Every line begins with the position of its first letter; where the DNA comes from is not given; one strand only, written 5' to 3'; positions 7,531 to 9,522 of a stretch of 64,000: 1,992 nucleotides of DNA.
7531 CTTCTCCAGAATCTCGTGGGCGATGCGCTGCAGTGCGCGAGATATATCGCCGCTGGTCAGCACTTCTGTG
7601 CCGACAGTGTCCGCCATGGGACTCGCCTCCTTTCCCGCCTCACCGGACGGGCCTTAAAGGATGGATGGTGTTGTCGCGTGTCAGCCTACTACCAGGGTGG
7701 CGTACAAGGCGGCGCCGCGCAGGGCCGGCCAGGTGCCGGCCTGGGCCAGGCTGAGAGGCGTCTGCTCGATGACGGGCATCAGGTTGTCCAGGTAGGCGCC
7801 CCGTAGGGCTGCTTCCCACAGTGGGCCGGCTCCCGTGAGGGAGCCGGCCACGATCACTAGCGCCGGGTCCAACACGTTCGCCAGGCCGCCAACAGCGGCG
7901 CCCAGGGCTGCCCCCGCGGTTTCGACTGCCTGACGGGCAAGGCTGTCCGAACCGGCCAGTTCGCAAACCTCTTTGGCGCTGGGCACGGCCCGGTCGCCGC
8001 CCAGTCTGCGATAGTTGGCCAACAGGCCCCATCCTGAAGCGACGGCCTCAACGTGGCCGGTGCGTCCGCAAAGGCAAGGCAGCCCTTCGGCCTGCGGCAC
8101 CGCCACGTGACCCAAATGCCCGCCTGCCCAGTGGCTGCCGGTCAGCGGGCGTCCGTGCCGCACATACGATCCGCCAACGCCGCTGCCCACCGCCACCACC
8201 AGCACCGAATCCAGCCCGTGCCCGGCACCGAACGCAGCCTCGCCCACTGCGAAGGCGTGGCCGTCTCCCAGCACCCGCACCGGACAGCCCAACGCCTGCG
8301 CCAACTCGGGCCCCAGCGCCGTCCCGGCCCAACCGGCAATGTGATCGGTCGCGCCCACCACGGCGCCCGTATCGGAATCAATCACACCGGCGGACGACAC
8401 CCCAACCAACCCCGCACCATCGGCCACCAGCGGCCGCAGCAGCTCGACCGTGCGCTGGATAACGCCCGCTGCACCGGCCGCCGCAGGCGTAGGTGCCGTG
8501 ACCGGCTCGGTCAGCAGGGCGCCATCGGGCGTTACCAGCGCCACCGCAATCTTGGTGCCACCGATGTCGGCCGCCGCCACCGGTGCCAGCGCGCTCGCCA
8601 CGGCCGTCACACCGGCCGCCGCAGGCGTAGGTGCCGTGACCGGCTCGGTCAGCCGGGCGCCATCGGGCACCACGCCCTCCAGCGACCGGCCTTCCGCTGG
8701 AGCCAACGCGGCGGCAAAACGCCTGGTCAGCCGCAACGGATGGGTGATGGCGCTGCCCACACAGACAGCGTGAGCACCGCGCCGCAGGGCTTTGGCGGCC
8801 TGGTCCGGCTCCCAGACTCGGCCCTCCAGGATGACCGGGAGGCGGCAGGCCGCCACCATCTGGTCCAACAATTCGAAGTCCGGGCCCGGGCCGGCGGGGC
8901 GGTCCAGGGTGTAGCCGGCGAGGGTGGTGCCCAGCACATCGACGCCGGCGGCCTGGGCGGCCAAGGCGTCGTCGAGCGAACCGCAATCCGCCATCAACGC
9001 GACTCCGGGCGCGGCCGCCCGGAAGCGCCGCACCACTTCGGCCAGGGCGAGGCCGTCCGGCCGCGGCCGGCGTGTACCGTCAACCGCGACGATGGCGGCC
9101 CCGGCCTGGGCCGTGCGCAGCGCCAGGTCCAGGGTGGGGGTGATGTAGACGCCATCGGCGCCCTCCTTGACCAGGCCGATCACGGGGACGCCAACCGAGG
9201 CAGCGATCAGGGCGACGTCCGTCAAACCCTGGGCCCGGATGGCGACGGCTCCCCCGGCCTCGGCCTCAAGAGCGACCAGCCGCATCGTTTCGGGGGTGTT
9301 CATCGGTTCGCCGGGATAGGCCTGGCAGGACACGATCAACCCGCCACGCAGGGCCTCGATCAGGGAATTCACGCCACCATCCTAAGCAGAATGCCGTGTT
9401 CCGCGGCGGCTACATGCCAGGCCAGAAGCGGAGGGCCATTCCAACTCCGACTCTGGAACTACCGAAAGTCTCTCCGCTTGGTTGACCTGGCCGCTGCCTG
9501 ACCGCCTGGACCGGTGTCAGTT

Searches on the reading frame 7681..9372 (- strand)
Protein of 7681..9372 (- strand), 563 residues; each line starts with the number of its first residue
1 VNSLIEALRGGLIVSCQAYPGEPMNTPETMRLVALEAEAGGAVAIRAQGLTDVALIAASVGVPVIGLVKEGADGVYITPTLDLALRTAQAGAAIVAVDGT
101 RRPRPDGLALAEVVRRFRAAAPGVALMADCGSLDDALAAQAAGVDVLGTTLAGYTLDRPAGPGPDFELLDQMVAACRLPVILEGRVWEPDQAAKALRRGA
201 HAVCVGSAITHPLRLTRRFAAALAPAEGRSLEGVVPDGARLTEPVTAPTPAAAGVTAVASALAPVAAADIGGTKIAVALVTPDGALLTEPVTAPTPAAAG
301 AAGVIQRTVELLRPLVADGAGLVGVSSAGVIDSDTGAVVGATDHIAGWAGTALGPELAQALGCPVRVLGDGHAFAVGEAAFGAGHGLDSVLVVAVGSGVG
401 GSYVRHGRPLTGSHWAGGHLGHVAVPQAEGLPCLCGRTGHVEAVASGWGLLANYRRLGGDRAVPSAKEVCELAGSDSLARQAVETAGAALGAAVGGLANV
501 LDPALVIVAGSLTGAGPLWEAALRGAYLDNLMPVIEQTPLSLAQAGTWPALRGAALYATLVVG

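Call 85: search_protein_families(library=pfam, max_evalue=0.0001, proteins=[window:7681-9372:-])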
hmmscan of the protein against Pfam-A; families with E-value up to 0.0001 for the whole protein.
window:7681-9372:- (563 aa): 3 families
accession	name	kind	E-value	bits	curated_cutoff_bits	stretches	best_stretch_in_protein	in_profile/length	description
PF04131.20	NanE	-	1.4e-46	158.6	27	1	31-223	2-190/192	Putative N-acetylmannosamine-6-phosphate epimerase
PF00480.26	ROK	-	2.1e-43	149.4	22.9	1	267-558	3-291/294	ROK family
PF03060.21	NMO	-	6.8e-06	26.1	28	1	118-208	131-224/331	Nitronate monooxygenase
